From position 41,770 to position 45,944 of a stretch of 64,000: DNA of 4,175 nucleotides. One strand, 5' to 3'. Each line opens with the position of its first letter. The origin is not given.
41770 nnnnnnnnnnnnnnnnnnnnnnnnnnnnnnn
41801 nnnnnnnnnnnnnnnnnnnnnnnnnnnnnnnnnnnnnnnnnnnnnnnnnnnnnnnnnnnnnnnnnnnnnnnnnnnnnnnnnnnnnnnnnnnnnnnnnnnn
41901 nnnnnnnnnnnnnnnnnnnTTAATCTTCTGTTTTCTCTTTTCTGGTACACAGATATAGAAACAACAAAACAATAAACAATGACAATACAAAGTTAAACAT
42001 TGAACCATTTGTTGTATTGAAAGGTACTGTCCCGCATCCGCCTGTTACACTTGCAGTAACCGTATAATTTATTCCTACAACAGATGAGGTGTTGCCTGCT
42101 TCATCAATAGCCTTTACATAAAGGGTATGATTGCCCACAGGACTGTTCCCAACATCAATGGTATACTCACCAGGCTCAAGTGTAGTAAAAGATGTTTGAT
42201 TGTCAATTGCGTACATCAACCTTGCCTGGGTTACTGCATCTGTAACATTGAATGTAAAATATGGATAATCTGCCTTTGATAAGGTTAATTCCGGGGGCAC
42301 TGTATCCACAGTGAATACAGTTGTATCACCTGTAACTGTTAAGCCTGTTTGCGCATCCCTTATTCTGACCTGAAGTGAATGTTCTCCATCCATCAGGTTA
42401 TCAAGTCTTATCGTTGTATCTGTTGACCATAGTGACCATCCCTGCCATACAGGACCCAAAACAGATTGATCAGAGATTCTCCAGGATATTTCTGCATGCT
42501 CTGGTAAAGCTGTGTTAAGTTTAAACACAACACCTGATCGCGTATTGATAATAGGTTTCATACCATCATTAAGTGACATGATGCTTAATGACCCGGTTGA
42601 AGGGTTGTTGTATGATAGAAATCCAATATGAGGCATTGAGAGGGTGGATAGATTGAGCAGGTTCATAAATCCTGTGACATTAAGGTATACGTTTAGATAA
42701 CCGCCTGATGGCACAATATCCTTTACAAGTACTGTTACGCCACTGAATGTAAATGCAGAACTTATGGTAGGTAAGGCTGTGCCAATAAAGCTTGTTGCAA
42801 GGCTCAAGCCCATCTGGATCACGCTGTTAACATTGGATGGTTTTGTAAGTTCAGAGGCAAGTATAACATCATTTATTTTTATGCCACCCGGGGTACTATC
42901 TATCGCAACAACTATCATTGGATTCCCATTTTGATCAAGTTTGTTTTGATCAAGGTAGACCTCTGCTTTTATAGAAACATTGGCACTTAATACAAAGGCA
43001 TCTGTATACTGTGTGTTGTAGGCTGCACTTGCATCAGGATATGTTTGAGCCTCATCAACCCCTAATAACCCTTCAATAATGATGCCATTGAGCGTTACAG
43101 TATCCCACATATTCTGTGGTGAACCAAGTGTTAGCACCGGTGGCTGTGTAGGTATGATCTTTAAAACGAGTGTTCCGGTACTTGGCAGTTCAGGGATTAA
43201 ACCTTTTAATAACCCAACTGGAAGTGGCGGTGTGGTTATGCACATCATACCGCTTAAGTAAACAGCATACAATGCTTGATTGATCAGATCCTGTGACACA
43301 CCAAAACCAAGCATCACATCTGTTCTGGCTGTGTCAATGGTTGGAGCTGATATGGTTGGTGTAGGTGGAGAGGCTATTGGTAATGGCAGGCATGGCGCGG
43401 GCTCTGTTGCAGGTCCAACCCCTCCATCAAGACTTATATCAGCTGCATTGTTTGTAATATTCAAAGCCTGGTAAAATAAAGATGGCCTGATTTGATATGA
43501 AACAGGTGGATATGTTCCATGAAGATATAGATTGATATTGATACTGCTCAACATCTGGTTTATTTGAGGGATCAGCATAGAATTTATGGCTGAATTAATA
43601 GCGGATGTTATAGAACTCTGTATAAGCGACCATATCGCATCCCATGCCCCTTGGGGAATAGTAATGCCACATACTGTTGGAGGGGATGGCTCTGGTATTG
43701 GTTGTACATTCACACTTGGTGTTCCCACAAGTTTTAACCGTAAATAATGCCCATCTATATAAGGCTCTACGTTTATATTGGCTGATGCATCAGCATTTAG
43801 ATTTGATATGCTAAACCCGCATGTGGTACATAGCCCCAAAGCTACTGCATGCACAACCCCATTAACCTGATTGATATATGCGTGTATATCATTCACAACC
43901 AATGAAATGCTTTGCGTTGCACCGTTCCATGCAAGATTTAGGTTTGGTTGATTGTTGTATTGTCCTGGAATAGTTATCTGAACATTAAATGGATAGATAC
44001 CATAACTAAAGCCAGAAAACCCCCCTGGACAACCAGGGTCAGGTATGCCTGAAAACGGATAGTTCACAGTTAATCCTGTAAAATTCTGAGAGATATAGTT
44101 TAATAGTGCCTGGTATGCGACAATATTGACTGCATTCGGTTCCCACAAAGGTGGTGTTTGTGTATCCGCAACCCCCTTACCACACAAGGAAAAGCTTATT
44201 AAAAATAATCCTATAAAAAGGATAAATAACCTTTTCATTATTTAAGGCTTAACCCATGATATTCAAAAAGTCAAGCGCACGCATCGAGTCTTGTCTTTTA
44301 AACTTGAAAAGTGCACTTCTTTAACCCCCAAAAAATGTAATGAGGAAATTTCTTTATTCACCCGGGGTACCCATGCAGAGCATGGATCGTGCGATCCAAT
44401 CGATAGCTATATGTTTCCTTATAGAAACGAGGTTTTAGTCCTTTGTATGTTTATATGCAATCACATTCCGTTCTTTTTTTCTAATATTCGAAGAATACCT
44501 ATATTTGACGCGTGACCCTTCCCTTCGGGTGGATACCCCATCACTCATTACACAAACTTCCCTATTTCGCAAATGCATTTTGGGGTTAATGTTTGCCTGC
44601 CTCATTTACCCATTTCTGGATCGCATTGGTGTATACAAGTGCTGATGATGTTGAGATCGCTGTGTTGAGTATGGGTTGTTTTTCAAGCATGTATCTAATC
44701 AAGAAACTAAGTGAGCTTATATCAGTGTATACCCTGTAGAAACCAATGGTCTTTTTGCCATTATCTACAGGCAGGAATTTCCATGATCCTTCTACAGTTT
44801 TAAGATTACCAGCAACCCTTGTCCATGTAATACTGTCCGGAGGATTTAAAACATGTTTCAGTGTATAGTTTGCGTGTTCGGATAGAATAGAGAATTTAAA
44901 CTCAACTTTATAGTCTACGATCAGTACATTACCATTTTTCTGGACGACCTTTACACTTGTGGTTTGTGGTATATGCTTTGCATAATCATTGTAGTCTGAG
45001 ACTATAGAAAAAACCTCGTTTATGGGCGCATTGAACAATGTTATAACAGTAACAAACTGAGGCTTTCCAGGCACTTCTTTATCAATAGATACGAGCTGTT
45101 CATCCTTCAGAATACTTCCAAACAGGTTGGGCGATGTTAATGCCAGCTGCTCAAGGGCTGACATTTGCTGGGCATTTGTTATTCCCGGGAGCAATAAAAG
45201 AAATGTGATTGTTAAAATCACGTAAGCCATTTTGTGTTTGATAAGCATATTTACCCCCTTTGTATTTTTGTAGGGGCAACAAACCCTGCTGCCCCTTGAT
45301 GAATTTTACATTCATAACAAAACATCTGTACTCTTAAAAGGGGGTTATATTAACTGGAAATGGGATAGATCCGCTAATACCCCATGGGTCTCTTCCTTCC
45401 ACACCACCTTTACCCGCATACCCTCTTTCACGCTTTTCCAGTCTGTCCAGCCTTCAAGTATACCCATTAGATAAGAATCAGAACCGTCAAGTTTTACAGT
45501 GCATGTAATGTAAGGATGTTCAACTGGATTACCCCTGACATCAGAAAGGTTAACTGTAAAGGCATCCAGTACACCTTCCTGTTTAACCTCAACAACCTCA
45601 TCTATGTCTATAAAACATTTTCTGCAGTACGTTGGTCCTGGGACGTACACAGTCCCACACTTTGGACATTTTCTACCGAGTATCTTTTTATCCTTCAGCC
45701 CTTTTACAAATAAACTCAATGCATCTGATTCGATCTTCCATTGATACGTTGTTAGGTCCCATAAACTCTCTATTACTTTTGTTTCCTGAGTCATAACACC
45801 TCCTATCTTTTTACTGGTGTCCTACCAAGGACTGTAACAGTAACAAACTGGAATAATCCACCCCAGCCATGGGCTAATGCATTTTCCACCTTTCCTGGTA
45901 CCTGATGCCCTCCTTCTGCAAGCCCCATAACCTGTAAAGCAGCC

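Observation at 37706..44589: Two same-orientation MITEs bracket a 6.5-kb cell-surface cassette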

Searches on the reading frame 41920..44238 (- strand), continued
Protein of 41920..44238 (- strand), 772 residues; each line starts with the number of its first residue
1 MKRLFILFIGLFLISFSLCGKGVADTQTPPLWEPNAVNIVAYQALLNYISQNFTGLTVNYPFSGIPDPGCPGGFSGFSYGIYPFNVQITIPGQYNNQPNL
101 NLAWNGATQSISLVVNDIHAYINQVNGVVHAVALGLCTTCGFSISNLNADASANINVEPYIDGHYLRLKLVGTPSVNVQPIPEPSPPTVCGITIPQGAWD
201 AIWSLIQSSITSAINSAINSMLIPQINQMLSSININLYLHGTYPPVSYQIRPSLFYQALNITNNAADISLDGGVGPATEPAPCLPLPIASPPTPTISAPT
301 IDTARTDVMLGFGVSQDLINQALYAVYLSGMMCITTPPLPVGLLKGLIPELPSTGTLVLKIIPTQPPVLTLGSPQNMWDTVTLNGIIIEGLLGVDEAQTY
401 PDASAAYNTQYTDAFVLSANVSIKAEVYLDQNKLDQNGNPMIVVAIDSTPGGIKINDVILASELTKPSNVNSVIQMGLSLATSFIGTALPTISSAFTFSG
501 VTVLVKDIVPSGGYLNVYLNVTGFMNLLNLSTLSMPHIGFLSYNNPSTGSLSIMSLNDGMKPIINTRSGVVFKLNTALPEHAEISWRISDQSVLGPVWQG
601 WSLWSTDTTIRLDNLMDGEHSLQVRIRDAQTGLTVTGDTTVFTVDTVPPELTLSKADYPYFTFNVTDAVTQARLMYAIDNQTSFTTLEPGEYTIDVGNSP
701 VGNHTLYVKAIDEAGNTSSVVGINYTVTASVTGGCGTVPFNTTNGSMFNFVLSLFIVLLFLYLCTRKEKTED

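Call 108: search_protein_families(library=pfam, proteins=[P0153, P0009], max_evalue=0.01)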
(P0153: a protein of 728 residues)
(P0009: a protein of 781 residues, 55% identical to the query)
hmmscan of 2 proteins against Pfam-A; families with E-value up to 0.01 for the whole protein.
P0153 (728 aa): 3 families
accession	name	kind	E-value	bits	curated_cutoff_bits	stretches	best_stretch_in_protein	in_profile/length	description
PF07495.19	Y_Y_Y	-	2.6e-06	27.7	26.6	1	526-588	3-64/65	Y_Y_Y domain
PF19077.6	Big_13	-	5.6e-06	27.2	27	0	549-590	62-102/102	Bacterial Ig-like domain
PF13750.12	Big_3_3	-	0.0028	17.8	27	0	461-505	9-53/157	Bacterial Ig-like domain (group 3)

P0009 (781 aa): 1 family
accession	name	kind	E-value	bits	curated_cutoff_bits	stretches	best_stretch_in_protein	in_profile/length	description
PF19077.6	Big_13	-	6.6e-07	30.2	27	1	673-745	25-100/102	Bacterial Ig-like domain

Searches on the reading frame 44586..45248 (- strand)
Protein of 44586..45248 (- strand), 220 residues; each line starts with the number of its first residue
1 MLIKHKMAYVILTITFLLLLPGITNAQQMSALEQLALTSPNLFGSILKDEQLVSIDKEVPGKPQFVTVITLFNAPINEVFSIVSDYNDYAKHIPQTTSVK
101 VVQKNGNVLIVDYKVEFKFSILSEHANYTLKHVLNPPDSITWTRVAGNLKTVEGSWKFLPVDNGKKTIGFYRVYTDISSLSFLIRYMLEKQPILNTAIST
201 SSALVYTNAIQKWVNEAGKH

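Call 10: search_protein_families(library=pfam, proteins=[window:44586-45248:-], max_evalue=0.01)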
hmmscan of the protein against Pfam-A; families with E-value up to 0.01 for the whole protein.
window:44586-45248:- (220 aa): 2 families
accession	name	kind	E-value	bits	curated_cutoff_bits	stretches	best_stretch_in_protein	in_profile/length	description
PF03364.25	Polyketide_cyc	-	3.1e-12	47.3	23.4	1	73-173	2-97/126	Polyketide cyclase / dehydrase and lipid transport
PF10604.15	Polyketide_cyc2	-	6.3e-07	30.2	27.4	1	70-168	8-102/142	Polyketide cyclase / dehydrase and lipid transport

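Call 16: search_protein_families(library=ncbifam, proteins=[window:44586-45248:-], max_evalue=0.01)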
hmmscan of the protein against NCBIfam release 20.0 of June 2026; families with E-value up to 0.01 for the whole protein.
window:44586-45248:- (220 aa): 1 family
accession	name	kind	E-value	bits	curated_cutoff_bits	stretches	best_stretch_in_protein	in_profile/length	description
NF007999.1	PRK10724.1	equivalog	3.1e-05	24.2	258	1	75-170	13-104/144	type II toxin-antitoxin system RatA family toxin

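Call 50: find_homologous_proteins(query=window:44586-45248:-)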
Query window:44586-45248:- (220 aa): 19 proteins with E <= 0.001 among 225 candidates.
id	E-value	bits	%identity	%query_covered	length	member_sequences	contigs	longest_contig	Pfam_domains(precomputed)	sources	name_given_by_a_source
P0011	5.2e-139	479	100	100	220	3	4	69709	PF03364.26,PF10604.16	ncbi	ncbi:MAG: type II toxin-antitoxin system RatA family toxin [bacterium]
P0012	3.2e-108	378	79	100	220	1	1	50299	PF03364.26,PF10604.16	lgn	-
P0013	2.4e-84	300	62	100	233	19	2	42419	PF03364.26,PF10604.16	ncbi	-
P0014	2.6e-83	297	67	92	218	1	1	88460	PF03364.26,PF10604.16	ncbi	-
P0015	2.9e-83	297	65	97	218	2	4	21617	PF03364.26,PF10604.16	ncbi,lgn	-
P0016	7.9e-83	295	62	95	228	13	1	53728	PF03364.26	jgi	-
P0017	1.0e-82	295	65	93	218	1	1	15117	PF03364.26,PF10604.16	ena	-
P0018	1.5e-80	288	61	95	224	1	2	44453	PF03364.26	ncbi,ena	-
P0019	1.8e-80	287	61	98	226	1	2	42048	PF03364.26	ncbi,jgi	-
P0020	1.9e-79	284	73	80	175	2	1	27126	PF03364.26,PF10604.16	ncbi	-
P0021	3.4e-79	283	62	94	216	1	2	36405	PF03364.26,PF10604.16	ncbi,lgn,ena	-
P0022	4.0e-79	283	61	95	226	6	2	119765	PF03364.26,PF10604.16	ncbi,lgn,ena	-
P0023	2.9e-78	280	64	87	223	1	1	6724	PF03364.26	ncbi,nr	ncbi:MAG: SRPBCC family protein [Deltaproteobacteria bacterium]|nr:SRPBCC family protein [Deltaprote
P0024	2.9e-78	280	59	97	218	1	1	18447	PF03364.26,PF10604.16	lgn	-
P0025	1.2e-77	278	59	93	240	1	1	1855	PF03364.26,PF10604.16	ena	-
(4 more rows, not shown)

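Call 51: find_encoding_contigs(protein=P0012, flank=10000, max_places=2)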
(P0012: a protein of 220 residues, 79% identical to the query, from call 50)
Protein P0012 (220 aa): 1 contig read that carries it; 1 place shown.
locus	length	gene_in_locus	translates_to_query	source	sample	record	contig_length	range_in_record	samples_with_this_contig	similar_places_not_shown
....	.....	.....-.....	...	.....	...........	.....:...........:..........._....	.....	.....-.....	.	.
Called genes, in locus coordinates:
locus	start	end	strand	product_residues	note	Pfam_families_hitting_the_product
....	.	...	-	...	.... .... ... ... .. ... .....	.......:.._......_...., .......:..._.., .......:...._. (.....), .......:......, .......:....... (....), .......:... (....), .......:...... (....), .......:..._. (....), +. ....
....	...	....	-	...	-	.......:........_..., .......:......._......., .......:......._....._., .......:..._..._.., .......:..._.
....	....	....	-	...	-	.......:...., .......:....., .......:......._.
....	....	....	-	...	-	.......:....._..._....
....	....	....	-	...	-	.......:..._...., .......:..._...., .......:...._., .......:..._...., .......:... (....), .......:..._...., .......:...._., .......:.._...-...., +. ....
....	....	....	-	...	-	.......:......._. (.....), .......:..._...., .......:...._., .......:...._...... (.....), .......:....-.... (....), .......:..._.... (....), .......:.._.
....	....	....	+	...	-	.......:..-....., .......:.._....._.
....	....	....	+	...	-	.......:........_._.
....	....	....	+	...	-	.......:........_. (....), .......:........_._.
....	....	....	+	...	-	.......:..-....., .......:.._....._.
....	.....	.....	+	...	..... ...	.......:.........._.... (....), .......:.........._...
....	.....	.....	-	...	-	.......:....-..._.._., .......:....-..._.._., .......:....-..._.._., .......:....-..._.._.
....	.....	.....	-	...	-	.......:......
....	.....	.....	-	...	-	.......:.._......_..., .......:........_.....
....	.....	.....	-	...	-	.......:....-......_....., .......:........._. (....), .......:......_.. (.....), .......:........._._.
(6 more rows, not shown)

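Call 52: find_encoding_contigs(protein=P0014, flank=10000, max_places=2)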
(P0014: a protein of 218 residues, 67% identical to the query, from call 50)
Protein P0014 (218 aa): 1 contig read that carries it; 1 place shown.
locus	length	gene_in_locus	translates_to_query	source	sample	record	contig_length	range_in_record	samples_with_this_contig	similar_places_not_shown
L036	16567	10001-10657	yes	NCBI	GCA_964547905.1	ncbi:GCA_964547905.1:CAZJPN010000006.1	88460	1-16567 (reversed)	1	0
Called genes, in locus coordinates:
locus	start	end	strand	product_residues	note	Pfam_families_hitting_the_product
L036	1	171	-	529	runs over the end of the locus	PF05496:RuvB_N (faint), PF13177:DNA_pol3_delta2, PF13604:AAA_30 (weak), PF00004:AAA, PF07728:AAA_5 (weak), PF13401:AAA_22 (weak), PF22608:DNAX_ATPase_lid, PF12169:DNA_pol3_gamma3, +1 more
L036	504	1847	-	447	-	PF00072:Response_reg, PF00158:Sigma54_activat, PF14532:Sigma54_activ_2, PF25601:AAA_lid_14, PF02954:HTH_8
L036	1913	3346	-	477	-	PF00672:HAMP, PF00512:HisKA, PF02518:HATPase_c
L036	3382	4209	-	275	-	PF03631:Virul_fac_BrkB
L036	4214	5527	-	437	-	PF00009:GTP_EFTU, PF00350:Dynamin_N (faint), PF01926:MMR_HSR1, PF02421:FeoB_N, PF00009:GTP_EFTU, PF01926:MMR_HSR1, PF02421:FeoB_N, PF14714:KH_dom-like, +3 more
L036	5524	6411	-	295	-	PF00009:GTP_EFTU (weak), PF00350:Dynamin_N (faint), PF01926:MMR_HSR1, PF02421:FeoB_N, PF03193:RsgA_GTPase (faint), PF04548:AIG1 (faint), PF10662:PduV-EutP (weak), PF07650:KH_2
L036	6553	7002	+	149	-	PF12172:zf-ChsH2, PF01796:OB_ChsH2_C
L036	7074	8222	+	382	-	PF22691:Thiolase_C_1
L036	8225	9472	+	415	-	PF00108:Thiolase_N (weak), PF22691:Thiolase_C_1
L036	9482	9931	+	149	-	PF12172:zf-ChsH2, PF01796:OB_ChsH2_C (weak)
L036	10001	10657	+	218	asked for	PF10604:Polyketide_cyc2 (weak), PF03364:Polyketide_cyc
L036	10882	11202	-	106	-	PF05016:ParE_toxin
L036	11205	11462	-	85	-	PF02604:PhdYeFM_antitox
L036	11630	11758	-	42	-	-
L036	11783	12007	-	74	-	PF14903:WG_beta_rep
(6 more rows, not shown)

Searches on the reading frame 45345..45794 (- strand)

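Call 10: search_protein_families(library=pfam, proteins=[window:45345-45794:-], max_evalue=0.01)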
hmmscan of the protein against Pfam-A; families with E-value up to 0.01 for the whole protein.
window:45345-45794:- (149 aa): 2 families
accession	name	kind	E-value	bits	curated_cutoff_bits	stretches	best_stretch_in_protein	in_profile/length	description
PF01796.24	OB_ChsH2_C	-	1.3e-08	35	27.1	1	68-133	2-65/65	ChsH2, C-terminal OB-fold domain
PF12172.15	zf-ChsH2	-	3.9e-08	33.4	23.2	1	31-61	2-32/37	ChsH2, rubredoxin-like zinc ribbon domain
